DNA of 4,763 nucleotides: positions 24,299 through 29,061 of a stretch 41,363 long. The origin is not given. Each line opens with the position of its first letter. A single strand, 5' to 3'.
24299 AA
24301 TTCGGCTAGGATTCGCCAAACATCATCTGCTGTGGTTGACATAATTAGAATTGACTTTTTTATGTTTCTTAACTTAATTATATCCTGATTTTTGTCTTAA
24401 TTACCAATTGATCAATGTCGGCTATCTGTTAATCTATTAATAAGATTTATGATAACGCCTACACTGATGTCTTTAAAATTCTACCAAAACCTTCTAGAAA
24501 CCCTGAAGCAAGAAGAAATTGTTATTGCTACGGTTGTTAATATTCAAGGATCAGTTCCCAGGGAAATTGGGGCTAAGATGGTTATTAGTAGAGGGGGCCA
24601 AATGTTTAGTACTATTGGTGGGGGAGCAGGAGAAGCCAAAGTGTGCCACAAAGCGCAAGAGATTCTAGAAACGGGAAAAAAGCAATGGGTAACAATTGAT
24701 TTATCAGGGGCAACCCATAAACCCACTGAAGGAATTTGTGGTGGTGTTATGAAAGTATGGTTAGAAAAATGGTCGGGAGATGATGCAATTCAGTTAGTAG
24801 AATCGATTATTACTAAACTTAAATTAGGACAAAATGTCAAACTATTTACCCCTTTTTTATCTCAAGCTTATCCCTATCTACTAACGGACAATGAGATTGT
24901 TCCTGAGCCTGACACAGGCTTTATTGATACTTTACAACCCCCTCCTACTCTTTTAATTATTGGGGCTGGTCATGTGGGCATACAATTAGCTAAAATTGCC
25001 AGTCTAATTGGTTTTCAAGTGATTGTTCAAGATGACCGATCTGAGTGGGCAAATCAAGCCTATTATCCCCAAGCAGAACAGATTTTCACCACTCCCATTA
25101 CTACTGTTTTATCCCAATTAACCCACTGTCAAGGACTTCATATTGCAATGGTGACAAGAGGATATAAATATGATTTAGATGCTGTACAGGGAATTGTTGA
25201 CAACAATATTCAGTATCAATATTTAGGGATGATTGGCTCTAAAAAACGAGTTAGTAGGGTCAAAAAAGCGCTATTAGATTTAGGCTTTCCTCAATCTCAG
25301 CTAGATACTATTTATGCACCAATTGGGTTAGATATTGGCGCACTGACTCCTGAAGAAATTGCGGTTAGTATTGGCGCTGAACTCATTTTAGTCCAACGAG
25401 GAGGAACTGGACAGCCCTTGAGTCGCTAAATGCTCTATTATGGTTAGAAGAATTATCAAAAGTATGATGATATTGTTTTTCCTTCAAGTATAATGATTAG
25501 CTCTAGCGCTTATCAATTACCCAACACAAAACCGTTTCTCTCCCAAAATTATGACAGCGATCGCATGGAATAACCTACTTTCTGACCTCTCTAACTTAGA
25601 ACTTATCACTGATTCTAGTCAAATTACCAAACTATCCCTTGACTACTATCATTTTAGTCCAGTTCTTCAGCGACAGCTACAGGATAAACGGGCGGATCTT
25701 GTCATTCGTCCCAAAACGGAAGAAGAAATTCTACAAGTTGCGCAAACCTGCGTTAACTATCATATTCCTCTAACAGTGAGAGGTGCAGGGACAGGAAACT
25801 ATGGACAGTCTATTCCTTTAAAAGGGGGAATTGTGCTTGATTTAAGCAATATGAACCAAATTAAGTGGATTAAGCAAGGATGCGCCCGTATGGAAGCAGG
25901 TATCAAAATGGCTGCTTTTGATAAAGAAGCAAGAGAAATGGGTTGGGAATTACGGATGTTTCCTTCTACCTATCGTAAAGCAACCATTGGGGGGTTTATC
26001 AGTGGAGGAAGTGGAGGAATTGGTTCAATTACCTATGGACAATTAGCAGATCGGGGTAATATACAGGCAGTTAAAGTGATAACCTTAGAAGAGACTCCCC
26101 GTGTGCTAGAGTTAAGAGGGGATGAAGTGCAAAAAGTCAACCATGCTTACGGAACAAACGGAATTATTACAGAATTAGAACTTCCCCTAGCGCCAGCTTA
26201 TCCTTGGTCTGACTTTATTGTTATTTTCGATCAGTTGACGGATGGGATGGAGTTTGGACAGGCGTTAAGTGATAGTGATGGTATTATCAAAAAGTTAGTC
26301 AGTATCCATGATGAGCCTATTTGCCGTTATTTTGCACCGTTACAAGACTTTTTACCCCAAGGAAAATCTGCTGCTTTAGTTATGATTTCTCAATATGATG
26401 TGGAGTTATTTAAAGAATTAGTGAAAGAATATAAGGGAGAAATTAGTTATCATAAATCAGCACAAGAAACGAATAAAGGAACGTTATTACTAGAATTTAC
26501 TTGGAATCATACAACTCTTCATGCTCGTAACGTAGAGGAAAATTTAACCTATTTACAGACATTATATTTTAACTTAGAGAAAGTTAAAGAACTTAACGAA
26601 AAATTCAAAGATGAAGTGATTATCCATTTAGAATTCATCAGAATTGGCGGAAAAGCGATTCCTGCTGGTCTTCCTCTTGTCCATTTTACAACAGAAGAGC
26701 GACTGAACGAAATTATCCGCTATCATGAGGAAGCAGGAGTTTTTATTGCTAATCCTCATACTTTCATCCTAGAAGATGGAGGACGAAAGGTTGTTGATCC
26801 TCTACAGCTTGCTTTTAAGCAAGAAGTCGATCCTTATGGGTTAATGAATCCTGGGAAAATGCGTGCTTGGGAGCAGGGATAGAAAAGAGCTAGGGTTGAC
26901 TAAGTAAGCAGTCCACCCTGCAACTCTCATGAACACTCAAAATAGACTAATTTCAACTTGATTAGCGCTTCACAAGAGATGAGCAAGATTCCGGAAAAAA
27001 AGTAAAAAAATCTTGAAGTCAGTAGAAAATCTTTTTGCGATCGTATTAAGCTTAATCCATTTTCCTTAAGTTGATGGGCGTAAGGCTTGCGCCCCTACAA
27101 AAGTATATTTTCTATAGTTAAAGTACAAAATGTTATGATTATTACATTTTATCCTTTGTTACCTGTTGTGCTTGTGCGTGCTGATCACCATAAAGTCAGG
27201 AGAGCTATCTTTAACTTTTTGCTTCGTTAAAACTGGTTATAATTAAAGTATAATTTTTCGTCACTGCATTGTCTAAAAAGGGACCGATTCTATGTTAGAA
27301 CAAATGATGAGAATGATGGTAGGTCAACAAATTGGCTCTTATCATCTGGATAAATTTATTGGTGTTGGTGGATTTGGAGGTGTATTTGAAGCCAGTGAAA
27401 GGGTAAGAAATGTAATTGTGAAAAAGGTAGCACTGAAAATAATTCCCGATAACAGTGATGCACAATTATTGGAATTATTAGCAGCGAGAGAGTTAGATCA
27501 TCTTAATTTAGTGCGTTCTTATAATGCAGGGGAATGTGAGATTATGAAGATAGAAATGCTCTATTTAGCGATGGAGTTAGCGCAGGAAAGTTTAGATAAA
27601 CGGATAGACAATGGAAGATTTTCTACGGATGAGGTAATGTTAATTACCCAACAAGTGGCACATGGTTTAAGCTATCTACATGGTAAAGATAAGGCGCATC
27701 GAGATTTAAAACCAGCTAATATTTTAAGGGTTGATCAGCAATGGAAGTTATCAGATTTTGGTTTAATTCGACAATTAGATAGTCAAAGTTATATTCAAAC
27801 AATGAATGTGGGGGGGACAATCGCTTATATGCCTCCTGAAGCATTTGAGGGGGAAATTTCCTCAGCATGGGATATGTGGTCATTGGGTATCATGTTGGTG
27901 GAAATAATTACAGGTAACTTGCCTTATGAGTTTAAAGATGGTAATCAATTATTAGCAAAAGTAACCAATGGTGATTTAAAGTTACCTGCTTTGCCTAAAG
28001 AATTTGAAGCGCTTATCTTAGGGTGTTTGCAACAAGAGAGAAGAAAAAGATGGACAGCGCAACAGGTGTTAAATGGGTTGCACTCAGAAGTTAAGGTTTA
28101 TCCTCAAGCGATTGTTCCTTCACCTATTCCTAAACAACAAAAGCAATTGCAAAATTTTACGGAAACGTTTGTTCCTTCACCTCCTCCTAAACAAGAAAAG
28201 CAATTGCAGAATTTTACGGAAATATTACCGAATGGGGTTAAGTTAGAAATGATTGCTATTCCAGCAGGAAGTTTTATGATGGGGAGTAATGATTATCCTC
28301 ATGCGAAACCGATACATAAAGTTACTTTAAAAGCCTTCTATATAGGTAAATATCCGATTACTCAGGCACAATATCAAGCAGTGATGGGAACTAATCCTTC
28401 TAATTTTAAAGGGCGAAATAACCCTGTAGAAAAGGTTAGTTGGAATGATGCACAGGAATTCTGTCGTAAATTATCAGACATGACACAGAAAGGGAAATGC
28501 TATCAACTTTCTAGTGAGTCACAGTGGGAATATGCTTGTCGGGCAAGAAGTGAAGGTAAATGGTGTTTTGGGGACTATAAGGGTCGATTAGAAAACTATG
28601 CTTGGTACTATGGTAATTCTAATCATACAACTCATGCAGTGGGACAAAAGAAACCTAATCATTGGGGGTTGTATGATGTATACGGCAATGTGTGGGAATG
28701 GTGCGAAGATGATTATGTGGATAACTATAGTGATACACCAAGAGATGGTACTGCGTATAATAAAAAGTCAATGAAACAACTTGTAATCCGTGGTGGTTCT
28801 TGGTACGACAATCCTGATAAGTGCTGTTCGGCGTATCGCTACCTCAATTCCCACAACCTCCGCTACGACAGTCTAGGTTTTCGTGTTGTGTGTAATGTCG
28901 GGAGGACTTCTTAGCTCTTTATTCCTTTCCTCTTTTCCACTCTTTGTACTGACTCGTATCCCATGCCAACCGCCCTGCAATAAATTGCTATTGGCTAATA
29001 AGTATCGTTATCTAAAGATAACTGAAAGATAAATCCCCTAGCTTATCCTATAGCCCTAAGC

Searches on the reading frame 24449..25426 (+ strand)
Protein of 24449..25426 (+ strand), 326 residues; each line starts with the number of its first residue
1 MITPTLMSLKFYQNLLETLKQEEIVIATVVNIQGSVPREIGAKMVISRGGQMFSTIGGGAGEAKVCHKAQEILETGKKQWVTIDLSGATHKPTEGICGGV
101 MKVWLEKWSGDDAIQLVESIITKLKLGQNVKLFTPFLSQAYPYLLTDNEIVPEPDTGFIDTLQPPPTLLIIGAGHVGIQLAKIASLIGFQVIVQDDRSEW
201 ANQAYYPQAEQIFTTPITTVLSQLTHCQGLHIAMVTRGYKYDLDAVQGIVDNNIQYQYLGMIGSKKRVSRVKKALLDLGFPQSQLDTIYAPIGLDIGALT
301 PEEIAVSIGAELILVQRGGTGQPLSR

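Call 17: search_protein_families(library=pfam, proteins=[window:24449-25426:+], max_evalue=0.001)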
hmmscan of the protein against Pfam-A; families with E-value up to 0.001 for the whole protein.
window:24449-25426:+ (326 aa): 3 families
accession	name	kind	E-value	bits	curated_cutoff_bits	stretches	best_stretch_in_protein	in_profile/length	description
PF13478.12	XdhC_C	-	1.8e-36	125.8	29.7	1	168-312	1-125/125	XdhC Rossmann domain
PF02625.21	XdhC_CoxI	-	1.6e-18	66.8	24.3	1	21-83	5-67/68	XdhC and CoxI family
PF01262.27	AlaDh_PNT_C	-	9e-05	22.4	23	0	165-206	28-69/214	Alanine dehydrogenase/PNT, C-terminal domain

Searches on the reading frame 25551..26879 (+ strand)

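Call 17: search_protein_families(library=pfam, proteins=[window:25551-26879:+], max_evalue=0.001)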
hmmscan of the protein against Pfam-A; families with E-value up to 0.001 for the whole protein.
window:25551-26879:+ (443 aa): 1 family
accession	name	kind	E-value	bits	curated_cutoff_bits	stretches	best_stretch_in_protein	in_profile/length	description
PF01565.28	FAD_binding_4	-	3.2e-29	101.8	26.4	1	49-178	2-130/139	FAD binding domain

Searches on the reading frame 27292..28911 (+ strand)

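Call 17: search_protein_families(library=pfam, proteins=[window:27292-28911:+], max_evalue=0.001)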
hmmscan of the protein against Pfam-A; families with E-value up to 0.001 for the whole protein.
window:27292-28911:+ (540 aa): 3 families
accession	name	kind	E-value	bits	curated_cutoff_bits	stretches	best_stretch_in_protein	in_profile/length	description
PF00069.31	Pkinase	-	1.1e-45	156.6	31.7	1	17-261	1-259/263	Protein kinase domain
PF03781.23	FGE-sulfatase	-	2.1e-45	155.8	23.3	1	319-533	4-254/255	Sulfatase-modifying factor enzyme 1-like domain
PF07714.23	PK_Tyr_Ser-Thr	-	5.9e-35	121.3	23.1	1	18-261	2-256/258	Protein tyrosine and serine/threonine kinase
